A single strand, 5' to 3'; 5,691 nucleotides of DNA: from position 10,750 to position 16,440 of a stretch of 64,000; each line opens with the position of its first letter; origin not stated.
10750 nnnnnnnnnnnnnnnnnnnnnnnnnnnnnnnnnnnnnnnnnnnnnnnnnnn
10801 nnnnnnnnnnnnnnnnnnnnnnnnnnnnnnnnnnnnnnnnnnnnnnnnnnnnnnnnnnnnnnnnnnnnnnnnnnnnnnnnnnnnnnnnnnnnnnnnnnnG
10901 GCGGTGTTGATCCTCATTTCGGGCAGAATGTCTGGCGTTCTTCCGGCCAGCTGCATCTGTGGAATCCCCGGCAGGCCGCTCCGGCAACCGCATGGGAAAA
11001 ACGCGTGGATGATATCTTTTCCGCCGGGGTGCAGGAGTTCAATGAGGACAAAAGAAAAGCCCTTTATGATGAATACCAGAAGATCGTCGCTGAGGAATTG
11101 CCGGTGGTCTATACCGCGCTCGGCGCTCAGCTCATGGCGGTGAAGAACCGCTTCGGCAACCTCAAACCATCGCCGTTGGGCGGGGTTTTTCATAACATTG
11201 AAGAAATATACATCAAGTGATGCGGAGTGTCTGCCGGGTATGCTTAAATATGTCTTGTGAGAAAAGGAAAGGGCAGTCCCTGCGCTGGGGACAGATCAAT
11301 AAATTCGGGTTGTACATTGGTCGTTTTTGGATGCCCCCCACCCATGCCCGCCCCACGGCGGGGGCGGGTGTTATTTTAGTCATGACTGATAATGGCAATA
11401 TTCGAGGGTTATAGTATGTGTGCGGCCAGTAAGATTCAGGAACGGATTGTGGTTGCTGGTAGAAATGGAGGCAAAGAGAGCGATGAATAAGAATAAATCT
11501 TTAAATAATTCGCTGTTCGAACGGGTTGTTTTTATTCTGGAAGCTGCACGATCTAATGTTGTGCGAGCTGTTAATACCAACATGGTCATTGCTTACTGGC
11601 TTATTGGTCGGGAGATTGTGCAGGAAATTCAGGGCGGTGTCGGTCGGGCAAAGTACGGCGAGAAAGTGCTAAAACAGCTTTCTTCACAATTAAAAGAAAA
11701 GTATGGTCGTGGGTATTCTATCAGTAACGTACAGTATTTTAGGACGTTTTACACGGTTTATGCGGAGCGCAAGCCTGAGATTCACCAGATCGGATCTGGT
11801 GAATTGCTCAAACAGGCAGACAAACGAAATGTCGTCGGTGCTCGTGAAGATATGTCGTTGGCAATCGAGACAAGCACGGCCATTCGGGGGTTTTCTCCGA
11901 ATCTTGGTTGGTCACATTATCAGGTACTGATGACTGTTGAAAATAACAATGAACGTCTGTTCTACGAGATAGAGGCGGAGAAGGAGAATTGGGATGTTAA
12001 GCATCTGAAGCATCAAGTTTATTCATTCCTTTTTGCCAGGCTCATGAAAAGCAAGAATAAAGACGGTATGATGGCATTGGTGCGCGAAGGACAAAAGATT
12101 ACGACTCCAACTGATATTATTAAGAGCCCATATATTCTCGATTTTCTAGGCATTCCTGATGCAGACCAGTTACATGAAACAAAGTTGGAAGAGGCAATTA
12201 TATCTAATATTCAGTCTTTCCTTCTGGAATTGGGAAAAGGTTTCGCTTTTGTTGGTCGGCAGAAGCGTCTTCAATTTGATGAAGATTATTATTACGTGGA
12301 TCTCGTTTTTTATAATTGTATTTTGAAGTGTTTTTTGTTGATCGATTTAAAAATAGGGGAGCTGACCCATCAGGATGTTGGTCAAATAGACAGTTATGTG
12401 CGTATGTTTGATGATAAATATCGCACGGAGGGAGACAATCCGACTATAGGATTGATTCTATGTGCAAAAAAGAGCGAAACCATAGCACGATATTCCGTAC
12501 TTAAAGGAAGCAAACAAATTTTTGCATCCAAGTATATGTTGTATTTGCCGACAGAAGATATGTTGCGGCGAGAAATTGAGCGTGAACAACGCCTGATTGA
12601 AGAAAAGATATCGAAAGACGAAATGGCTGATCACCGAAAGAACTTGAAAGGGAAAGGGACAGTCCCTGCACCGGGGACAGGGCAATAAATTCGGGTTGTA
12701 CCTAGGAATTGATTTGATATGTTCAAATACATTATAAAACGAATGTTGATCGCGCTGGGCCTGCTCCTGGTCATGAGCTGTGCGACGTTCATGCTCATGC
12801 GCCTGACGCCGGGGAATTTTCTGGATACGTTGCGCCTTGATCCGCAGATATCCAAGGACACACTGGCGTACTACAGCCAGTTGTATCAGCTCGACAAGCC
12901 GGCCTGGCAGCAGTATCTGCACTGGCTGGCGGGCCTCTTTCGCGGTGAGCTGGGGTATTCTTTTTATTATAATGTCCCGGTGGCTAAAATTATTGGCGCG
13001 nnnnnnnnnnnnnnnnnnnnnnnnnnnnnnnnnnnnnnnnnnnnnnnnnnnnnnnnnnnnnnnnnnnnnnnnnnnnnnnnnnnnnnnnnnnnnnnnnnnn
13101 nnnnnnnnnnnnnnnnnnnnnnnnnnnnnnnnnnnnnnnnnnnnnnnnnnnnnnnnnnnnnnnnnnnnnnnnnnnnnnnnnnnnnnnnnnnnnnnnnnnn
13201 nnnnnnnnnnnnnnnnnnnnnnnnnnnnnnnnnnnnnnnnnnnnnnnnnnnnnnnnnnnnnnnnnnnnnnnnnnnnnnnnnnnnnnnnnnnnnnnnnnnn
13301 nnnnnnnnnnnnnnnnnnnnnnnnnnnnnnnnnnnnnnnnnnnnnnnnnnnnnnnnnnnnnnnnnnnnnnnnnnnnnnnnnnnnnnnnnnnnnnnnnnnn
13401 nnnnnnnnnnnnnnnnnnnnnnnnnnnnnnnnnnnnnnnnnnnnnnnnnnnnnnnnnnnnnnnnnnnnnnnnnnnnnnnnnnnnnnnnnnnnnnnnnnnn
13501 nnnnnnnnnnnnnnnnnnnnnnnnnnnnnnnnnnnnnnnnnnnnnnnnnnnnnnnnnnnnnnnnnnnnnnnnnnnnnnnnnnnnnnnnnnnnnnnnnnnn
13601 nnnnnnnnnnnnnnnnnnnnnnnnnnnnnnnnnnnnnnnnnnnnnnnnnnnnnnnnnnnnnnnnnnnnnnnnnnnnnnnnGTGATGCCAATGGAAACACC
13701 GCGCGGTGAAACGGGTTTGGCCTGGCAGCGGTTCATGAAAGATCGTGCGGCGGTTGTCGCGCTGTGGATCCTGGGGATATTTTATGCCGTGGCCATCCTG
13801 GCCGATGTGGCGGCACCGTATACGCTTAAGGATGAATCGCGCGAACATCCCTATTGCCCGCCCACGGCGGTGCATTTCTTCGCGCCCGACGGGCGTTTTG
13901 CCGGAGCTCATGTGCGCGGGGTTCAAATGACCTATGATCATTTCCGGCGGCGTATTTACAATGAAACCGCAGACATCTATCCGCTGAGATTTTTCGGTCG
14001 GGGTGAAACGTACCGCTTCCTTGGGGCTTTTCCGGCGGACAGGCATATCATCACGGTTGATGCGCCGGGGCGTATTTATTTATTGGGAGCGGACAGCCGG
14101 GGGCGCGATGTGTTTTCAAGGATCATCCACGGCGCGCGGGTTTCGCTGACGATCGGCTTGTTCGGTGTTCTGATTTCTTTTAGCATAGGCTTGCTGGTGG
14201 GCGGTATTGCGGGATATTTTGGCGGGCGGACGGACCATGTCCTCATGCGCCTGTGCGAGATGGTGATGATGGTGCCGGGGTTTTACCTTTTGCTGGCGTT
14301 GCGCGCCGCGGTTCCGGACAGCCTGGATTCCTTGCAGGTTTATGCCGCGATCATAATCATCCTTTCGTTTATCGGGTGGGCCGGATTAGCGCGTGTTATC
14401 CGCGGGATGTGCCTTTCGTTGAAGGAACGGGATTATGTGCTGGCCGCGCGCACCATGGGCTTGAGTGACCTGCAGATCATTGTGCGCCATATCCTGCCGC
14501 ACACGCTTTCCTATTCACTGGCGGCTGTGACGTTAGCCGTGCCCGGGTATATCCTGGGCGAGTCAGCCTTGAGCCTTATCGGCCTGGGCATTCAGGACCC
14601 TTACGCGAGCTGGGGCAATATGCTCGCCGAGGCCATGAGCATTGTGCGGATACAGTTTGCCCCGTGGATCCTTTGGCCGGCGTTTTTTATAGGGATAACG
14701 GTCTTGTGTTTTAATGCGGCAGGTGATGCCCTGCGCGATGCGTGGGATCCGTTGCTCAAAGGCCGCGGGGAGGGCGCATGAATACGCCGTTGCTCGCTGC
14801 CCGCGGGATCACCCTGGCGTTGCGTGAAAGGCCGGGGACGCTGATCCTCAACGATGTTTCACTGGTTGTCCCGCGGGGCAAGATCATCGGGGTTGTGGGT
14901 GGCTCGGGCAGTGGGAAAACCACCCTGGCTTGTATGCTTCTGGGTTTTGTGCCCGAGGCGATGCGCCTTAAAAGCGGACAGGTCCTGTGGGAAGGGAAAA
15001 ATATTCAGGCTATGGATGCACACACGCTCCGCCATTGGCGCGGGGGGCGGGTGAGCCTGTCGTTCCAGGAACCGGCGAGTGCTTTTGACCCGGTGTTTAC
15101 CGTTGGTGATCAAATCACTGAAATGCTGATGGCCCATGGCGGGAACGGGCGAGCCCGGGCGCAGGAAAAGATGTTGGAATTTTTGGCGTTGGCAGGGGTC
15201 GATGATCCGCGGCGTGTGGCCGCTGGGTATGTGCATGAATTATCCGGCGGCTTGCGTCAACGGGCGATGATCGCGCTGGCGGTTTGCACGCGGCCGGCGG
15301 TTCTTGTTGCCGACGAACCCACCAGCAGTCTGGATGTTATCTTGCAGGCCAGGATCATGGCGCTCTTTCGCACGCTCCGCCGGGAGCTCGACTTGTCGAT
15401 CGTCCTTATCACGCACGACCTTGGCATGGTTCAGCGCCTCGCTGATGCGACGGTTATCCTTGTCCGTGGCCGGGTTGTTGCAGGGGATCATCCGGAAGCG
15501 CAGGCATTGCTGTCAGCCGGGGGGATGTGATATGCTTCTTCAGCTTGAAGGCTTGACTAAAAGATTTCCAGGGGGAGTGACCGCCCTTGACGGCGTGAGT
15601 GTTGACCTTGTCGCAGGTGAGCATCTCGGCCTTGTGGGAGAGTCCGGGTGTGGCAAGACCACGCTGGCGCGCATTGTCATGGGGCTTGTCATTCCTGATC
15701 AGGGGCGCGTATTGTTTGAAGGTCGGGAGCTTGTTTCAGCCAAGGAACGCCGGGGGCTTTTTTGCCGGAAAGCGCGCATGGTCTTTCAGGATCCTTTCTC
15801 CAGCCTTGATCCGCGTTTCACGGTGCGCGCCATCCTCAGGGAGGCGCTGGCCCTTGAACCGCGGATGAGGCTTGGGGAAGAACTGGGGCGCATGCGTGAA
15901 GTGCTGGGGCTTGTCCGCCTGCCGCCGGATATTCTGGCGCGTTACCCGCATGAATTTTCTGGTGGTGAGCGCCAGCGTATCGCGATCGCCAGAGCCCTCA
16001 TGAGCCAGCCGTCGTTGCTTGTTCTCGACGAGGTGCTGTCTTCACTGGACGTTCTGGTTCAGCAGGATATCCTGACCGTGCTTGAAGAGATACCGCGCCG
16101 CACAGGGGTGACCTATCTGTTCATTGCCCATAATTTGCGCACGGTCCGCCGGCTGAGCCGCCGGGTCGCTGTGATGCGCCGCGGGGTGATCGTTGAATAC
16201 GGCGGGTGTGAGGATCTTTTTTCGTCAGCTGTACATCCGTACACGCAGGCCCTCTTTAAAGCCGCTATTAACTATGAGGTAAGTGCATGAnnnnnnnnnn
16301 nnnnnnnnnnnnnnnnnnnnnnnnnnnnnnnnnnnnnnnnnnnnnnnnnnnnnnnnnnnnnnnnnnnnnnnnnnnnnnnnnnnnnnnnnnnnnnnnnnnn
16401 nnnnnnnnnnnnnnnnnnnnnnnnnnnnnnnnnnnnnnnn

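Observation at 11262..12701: YhcG-like PD-(D/E)XK nuclease gene, bracketed by ~55-bp hairpin-containing direct repeats, inserted between the SBP and permease genes of an Opp/Dpp-type ABC operon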

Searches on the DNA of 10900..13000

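Call 44: search_rna_families(source=window, start=10900, end=13000, threshold=evalue, max_evalue=1)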
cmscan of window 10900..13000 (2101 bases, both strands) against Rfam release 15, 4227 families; matches with E-value up to 1: 1.
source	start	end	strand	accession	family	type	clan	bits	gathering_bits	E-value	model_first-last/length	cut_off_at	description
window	12262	12335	+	RF02716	sno_ncR3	Gene; snRNA; snoRNA; CD-box;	-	22.2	88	0.098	1-75/75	no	Small nucleolar RNA ncR3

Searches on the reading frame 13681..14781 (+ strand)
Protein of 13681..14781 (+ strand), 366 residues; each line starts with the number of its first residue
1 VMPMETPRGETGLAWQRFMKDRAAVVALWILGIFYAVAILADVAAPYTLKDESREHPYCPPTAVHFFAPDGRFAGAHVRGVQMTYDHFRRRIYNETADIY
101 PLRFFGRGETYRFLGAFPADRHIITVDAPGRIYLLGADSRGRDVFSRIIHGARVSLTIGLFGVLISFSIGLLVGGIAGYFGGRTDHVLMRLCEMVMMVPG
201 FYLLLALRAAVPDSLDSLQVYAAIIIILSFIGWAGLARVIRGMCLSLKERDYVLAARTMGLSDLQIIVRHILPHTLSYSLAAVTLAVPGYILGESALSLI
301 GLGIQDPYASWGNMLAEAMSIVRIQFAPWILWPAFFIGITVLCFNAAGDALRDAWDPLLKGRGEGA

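Call 7: search_protein_families(library=pfam, proteins=[window:13681-14781:+])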
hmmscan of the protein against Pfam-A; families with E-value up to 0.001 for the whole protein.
window:13681-14781:+ (366 aa): 2 families
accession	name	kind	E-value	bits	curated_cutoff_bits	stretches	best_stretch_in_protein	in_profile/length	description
PF00528.27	BPD_transp_1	-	1.6e-31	109.9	26.4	1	170-359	1-182/184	Binding-protein-dependent transport system inner membrane component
PF12911.12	OppC_N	-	3.1e-11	43.4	23.9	1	13-61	5-53/53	N-terminal TM domain of oligopeptide transport permease C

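Call 64: find_encoding_contigs(protein=window:13684-14781:+, flank=5000, max_places=10)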
Protein window:13684-14781:+ (365 aa): 10 contigs read that carry it; 4 places shown.
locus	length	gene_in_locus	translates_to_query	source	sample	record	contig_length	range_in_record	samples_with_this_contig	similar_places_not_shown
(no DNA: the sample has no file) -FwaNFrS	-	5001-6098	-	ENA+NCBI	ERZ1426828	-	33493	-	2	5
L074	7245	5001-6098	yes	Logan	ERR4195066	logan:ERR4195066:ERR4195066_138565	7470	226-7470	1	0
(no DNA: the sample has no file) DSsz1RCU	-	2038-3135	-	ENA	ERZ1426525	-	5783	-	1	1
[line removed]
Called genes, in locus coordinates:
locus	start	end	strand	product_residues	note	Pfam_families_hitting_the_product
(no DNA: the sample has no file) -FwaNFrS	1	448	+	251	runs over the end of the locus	PF00121:TIM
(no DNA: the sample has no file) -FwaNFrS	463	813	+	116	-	PF03840:SecG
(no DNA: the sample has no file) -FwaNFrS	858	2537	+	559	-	PF00496:SBP_bac_5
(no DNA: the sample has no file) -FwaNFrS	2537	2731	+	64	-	-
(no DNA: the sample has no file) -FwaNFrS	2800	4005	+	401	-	PF17761:DUF1016_N, PF06250:YhcG_C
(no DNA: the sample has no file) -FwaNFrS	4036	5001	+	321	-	PF19300:BPD_transp_1_N, PF00528:BPD_transp_1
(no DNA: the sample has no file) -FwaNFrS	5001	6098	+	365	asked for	PF12911:OppC_N, PF00528:BPD_transp_1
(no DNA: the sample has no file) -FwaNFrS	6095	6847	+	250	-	PF00005:ABC_tran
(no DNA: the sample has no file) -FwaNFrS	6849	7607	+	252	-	PF00005:ABC_tran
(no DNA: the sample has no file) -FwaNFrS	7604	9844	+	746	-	PF12895:ANAPC3 (faint), PF14559:TPR_19 (weak)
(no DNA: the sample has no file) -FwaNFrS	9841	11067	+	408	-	PF00483:NTP_transferase, PF12804:NTP_transf_3 (weak), PF24894:Hexapep_GlmU, PF25084:LbH_EIF2B, PF25087:GMPPB_C (weak), PF25247:LbH_GLGC (faint)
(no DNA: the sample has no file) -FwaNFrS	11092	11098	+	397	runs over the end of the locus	PF12242:Eno-Rase_NADH_b, PF12241:Enoyl_reductase, PF07055:Eno-Rase_FAD_bd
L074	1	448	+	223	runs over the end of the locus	?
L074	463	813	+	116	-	PF03840:SecG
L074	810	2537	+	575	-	PF00496:SBP_bac_5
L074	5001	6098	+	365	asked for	PF12911:OppC_N, PF00528:BPD_transp_1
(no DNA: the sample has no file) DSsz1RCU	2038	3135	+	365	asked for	PF12911:OppC_N, PF00528:BPD_transp_1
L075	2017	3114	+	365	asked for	PF12911:OppC_N, PF00528:BPD_transp_1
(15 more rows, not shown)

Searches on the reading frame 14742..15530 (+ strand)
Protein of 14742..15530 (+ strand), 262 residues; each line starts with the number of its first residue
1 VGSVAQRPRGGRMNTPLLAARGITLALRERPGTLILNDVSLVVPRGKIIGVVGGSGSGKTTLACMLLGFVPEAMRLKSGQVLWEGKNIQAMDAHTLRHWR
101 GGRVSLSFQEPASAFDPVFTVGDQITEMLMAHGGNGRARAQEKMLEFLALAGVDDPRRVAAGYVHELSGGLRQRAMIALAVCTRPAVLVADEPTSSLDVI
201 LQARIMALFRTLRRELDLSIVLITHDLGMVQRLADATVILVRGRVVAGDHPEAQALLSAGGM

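Call 7: search_protein_families(library=pfam, proteins=[window:14742-15530:+])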
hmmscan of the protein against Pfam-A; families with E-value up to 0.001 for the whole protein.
window:14742-15530:+ (262 aa): 2 families
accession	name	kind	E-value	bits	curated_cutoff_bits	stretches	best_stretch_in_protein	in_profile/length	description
PF00005.33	ABC_tran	-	7.7e-26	91.8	25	1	36-195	1-137/137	ABC transporter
PF13304.12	AAA_21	-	0.00011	22.8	27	1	165-229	236-302/304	AAA domain, putative AbiEii toxin, Type IV TA system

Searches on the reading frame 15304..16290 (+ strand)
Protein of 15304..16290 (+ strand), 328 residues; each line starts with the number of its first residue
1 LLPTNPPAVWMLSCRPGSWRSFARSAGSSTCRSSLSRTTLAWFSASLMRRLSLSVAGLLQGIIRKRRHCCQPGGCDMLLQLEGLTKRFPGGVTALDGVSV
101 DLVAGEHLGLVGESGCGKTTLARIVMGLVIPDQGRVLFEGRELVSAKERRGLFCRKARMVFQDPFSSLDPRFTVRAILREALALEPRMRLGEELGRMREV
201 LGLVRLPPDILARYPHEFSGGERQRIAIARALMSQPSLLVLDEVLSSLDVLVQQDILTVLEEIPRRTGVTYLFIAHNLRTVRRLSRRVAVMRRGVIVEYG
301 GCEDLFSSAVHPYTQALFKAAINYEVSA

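Call 7: search_protein_families(library=pfam, proteins=[window:15304-16290:+])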
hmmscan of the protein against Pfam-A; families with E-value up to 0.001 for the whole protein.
window:15304-16290:+ (328 aa): 3 families
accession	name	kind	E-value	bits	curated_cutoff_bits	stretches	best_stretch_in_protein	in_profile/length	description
PF00005.33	ABC_tran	-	3.3e-31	109.1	25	1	95-244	1-135/137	ABC transporter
PF08352.17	oligo_HPY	-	8.6e-05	23.3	27.1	1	297-322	1-26/65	Oligopeptide/dipeptide transporter, C-terminal region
PF13304.12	AAA_21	-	0.00018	22.1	27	0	213-269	233-291/304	AAA domain, putative AbiEii toxin, Type IV TA system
